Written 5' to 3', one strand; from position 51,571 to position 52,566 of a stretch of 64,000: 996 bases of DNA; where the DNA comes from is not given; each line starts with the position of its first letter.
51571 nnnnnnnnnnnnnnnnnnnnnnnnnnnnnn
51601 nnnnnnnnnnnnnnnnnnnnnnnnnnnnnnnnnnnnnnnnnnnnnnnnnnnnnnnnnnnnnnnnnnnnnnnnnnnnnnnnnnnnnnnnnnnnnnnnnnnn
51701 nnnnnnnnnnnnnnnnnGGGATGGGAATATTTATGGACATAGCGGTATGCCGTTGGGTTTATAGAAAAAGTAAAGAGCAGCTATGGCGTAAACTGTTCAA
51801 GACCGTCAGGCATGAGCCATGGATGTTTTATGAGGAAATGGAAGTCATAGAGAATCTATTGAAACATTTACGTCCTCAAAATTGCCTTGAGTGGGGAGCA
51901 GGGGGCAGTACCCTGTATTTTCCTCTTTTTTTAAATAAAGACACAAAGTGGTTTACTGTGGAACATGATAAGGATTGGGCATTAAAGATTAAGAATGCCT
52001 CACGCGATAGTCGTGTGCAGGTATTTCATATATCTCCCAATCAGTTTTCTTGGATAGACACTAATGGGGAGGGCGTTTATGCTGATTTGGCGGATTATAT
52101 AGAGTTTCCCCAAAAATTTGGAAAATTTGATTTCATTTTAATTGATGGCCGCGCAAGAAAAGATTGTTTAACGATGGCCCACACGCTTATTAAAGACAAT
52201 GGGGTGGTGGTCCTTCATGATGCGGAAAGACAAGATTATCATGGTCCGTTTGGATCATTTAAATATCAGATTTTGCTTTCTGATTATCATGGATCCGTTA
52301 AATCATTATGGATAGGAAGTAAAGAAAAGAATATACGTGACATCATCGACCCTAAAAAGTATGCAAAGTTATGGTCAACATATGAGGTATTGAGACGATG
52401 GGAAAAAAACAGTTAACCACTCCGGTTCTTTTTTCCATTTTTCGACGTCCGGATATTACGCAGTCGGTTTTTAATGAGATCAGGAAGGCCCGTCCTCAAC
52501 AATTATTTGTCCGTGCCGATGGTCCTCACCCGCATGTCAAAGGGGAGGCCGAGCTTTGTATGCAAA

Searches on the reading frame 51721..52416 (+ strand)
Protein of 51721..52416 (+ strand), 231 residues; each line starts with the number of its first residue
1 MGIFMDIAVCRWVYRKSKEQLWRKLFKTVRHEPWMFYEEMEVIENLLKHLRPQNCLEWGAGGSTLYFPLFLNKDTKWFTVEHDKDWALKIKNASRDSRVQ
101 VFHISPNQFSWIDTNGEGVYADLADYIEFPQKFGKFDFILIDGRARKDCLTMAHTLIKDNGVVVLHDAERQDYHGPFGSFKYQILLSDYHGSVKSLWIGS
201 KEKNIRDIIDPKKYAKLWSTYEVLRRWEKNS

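Call 6: search_protein_families(library=pfam, proteins=[window:51721-52416:+])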
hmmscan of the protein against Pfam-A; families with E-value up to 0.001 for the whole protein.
window:51721-52416:+ (231 aa): 1 family
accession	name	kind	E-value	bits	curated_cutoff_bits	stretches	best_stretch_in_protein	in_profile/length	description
PF13578.12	Methyltransf_24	-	0.00018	22.8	26.3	1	56-167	1-104/105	Methyltransferase domain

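Call 66: search_protein_families(library=pfam, proteins=[window:51721-52416:+], max_evalue=0.01)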
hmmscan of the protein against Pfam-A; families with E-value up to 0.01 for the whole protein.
window:51721-52416:+ (231 aa): 1 family
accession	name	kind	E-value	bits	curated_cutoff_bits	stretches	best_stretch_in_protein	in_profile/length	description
PF13578.12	Methyltransf_24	-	0.00018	22.8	26.3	1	56-167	1-104/105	Methyltransferase domain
